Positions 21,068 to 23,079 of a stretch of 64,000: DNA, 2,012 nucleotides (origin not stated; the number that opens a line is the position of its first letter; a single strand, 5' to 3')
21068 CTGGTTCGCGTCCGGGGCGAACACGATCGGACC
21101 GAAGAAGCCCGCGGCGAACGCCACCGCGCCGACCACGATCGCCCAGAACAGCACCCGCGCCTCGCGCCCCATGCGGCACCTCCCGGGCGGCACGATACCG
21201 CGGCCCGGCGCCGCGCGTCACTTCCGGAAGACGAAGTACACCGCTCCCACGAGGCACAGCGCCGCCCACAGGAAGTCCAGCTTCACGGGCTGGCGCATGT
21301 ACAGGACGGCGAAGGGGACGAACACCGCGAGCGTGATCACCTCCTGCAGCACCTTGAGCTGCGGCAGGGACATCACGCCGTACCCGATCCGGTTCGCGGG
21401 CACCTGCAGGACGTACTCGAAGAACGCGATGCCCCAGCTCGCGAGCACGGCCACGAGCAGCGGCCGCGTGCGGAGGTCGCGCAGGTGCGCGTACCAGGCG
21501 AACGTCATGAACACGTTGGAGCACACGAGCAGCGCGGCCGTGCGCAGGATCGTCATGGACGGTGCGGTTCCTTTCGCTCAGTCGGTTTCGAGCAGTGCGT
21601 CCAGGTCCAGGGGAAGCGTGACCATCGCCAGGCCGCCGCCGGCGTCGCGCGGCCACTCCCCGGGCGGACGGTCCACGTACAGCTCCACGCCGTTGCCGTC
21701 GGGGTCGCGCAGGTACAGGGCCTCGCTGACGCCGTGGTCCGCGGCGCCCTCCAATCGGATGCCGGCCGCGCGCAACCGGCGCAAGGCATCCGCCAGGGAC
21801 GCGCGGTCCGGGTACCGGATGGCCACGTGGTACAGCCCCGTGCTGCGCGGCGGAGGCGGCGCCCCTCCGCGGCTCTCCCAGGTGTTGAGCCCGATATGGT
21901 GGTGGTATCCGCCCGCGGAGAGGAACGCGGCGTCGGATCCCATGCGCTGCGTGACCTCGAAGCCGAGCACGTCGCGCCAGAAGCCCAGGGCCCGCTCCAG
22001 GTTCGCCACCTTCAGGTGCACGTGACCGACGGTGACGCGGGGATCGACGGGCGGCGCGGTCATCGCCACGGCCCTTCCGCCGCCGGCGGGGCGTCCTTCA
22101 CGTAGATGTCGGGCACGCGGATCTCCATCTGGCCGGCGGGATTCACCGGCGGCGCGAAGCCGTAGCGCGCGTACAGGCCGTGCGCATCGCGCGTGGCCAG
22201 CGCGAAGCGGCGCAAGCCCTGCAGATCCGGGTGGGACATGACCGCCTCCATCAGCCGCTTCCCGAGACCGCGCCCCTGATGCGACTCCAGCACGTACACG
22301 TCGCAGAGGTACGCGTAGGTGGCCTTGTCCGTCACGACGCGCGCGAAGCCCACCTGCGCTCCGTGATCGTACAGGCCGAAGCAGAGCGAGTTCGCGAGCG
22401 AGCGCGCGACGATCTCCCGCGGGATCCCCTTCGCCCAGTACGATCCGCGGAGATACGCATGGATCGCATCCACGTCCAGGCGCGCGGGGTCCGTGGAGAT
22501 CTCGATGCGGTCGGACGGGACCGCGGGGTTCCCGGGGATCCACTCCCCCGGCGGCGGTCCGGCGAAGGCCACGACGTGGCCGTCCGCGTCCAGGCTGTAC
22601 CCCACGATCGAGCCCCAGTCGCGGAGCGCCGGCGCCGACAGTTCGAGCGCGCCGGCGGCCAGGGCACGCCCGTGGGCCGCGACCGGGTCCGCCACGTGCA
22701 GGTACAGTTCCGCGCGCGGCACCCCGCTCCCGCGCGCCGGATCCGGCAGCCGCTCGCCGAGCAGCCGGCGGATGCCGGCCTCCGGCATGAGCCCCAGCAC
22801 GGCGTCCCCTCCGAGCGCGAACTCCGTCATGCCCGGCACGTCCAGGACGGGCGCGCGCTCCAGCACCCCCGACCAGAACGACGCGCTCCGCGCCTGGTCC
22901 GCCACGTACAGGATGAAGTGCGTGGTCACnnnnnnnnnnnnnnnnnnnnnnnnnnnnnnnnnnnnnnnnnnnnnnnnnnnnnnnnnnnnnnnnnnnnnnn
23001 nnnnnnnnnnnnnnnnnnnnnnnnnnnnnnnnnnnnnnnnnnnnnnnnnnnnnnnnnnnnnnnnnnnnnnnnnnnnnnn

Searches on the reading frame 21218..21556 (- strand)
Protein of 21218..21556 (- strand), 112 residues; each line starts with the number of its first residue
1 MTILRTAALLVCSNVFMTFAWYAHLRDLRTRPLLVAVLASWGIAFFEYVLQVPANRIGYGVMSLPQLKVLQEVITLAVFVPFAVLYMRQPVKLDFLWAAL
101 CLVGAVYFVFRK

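Call 6: search_protein_families(library=pfam, proteins=[window:21218-21556:-], max_evalue=0.01)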
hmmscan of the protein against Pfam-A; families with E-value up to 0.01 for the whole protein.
window:21218-21556:- (112 aa): 1 family
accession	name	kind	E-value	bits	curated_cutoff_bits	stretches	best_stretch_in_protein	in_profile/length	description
PF04342.18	DMT_6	-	6.6e-46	155.3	25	1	7-110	2-104/104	Putative member of DMT superfamily (DUF486)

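Call 18: search_protein_families(library=ncbifam, proteins=[window:21218-21556:-], max_evalue=0.001)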
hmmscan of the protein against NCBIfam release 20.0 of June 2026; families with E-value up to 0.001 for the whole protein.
window:21218-21556:- (112 aa): 0 families

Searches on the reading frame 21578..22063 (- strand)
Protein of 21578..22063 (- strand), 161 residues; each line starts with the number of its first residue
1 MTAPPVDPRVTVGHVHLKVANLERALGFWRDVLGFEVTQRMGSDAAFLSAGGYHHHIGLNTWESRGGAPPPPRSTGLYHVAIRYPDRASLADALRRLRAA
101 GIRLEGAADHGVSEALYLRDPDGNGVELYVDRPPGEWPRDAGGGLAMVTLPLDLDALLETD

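Call 6: search_protein_families(library=pfam, proteins=[window:21578-22063:-], max_evalue=0.01)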
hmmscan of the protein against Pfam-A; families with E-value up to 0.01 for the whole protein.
window:21578-22063:- (161 aa): 4 families
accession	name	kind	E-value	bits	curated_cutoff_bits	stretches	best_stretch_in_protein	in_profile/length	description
PF00903.31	Glyoxalase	-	1.3e-17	64.7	20.6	1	12-128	2-121/121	Glyoxalase/Bleomycin resistance protein/Dioxygenase superfamily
PF18029.7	Glyoxalase_6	-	2.5e-08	35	23.6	1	15-127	2-104/106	Glyoxalase-like domain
PF13669.12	Glyoxalase_4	-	3.8e-07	30.8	27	1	14-106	2-95/109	Glyoxalase/Bleomycin resistance protein/Dioxygenase superfamily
PF22677.2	Ble-like_N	-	0.00011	22.4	24.5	1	14-43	4-34/41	Bleomycin resistance protein-like N-terminal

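Call 18: search_protein_families(library=ncbifam, proteins=[window:21578-22063:-], max_evalue=0.001)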
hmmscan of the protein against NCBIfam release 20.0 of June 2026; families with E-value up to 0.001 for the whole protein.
window:21578-22063:- (161 aa): 22 families
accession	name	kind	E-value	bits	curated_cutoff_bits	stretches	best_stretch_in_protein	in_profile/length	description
TIGR02295.1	HpaD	equivalog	9.8e-13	47.9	321.4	1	11-130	139-259/298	3,4-dihydroxyphenylacetate 2,3-dioxygenase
TIGR03211.1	catechol_2_3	equivalog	5.5e-11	42.3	320.2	1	12-131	5-118/303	catechol 2,3-dioxygenase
NF000496.2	Fos_GSH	equivalog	4.1e-08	33.4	180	1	12-130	5-116/136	fosfomycin resistance glutathione transferase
NF000221.4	FosA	exception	7.1e-08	32.5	250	1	12-130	5-116/137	FosA family fosfomycin resistance glutathione transferase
NF033933.0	fosA8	exception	3.1e-07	30.7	300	1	12-130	5-116/138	FosA8 family fosfomycin resistance glutathione transferase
NF000094.1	354827590_fosA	exception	5.5e-07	29.8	275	1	12-130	5-113/135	FosA family fosfomycin resistance glutathione transferase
NF040540.1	fosA5_fam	exception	8.5e-07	29.1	310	1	12-130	5-116/139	FosA5 family fosfomycin resistance glutathione transferase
NF000026.1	154989_fosA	exception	9.3e-07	29.1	275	1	12-130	5-116/141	FosA/FosA2 family fosfomycin resistance glutathione transferase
NF032892.0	fosA7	exception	1.5e-06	28.3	305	1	12-130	5-116/140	FosA7 family fosfomycin resistance glutathione transferase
NF000124.1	fos-Vibrio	exception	1.4e-05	25.3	250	1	12-129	5-110/132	FosG/FosC2-related fosfomycin resistance glutathione transferase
NF045631.1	exdiol_diox_HsaC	equivalog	1.7e-05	24.1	450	1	11-128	140-265/296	iron-dependent extradiol dioxygenase HsaC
TIGR00068.2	glyox_I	equivalog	4e-05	23.5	120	0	75-129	86-138/143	lactoylglutathione lyase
NF000339.2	fos-Crono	exception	6.3e-05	23.1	275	1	12-130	4-112/134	FosA family fosfomycin resistance glutathione transferase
NF000495.1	FosK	exception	6.9e-05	22.7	280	1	12-130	5-111/132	fosfomycin resistance glutathione transferase FosK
NF033405.1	FosLL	exception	7.8e-05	23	270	0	12-55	6-48/135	fosfomycin resistance glutathione transferase FosLL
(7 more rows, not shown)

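Call 68: search_protein_families(library=padloc, proteins=[window:21578-22063:-], max_evalue=0.001)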
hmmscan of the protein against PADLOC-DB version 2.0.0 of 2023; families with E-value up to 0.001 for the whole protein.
window:21578-22063:- (161 aa): 0 families

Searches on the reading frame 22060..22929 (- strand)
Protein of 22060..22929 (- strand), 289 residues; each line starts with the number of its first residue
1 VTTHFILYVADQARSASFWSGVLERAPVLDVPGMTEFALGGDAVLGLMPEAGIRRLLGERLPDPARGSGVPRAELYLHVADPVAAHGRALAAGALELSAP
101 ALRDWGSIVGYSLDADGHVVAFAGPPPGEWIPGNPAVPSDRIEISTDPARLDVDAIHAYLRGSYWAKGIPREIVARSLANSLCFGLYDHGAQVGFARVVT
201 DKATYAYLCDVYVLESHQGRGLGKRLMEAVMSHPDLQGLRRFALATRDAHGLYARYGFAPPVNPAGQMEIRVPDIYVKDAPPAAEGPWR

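Call 6: search_protein_families(library=pfam, proteins=[window:22060-22929:-], max_evalue=0.01)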
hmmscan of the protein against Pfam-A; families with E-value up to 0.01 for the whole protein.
window:22060-22929:- (289 aa): 9 families
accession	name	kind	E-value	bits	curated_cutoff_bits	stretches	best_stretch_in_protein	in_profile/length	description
PF13508.13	Acetyltransf_7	-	1.7e-14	54.3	27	1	181-259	3-83/84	Acetyltransferase (GNAT) domain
PF00583.31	Acetyltransf_1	-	3.4e-14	53.6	20.7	1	177-258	26-116/116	Acetyltransferase (GNAT) family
PF13673.13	Acetyltransf_10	-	5.4e-10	39.8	23.6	1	179-260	29-109/128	Acetyltransferase (GNAT) domain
PF18029.7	Glyoxalase_6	-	1.5e-06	29.3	23.6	1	8-119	5-102/106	Glyoxalase-like domain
PF08445.16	FR47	-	0.00024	21.5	22.1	1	185-258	3-77/86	FR47-like protein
PF14542.12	Acetyltransf_CG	-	0.00078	20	30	1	187-239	5-58/80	GCN5-related N-acetyl-transferase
PF00903.31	Glyoxalase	-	0.0011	19.8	20.6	1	4-122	4-121/121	Glyoxalase/Bleomycin resistance protein/Dioxygenase superfamily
PF05301.17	Acetyltransf_16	-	0.0083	16.4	27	0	205-236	101-132/173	GNAT acetyltransferase, Mec-17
PF13527.13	Acetyltransf_9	-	0.0089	16.5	25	0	203-259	70-125/127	Acetyltransferase (GNAT) domain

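Call 18: search_protein_families(library=ncbifam, proteins=[window:22060-22929:-], max_evalue=0.001)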
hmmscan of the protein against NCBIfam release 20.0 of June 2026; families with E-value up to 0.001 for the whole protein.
window:22060-22929:- (289 aa): 2 families
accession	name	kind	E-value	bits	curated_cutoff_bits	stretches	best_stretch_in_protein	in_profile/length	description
NF040501.1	resist_ArsN2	equivalog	1e-06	28.4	125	1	189-260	33-103/133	arsenic resistance N-acetyltransferase ArsN2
TIGR01575.1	rimI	equivalog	8.1e-05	22.8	86.4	1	162-259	11-113/132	ribosomal protein S18-alanine N-acetyltransferase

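Call 30: find_related_loci(query=window:22060-22929:-, collection=metagenome_contigs, flank=10000)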
Query window:22060-22929:- (289 aa) in metagenome_contigs; peptide patterns used: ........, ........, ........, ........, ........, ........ (x = any residue, [..] = any of these).
600 stretches matched a pattern (row limit reached: there are more); 425 encode a relative of the query (tblastn E <= 1e-3); the best 80 are kept; 80 distinct loci.
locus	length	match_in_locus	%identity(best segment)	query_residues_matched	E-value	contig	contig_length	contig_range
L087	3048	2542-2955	70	139-276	2e-60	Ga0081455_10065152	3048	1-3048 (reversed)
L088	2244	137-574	64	140-285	2e-58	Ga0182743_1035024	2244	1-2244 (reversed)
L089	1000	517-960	64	140-287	1e-61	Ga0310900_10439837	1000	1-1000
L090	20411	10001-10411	66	144-280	7e-56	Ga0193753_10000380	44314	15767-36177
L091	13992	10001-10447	61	140-289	6e-56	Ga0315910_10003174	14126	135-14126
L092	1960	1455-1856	66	143-276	5e-57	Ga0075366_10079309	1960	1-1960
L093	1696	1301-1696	68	140-271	4e-57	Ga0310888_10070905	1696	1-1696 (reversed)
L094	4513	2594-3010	62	140-278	5e-54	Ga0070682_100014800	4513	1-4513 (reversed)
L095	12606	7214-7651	61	143-287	4e-53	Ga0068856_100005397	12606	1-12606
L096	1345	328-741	64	142-278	2e-55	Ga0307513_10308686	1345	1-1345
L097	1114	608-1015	64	143-278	1e-54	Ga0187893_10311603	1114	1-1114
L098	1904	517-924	65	144-278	2e-52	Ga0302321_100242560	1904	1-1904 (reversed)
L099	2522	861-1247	65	144-271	2e-51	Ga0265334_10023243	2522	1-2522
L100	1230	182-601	61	140-278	5e-53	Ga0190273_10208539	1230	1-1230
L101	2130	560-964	65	144-278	1e-50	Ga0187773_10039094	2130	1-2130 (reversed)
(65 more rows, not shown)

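Call 68: search_protein_families(library=padloc, proteins=[window:22060-22929:-], max_evalue=0.001)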
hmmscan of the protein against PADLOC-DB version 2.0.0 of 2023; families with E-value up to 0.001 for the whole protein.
window:22060-22929:- (289 aa): 0 families
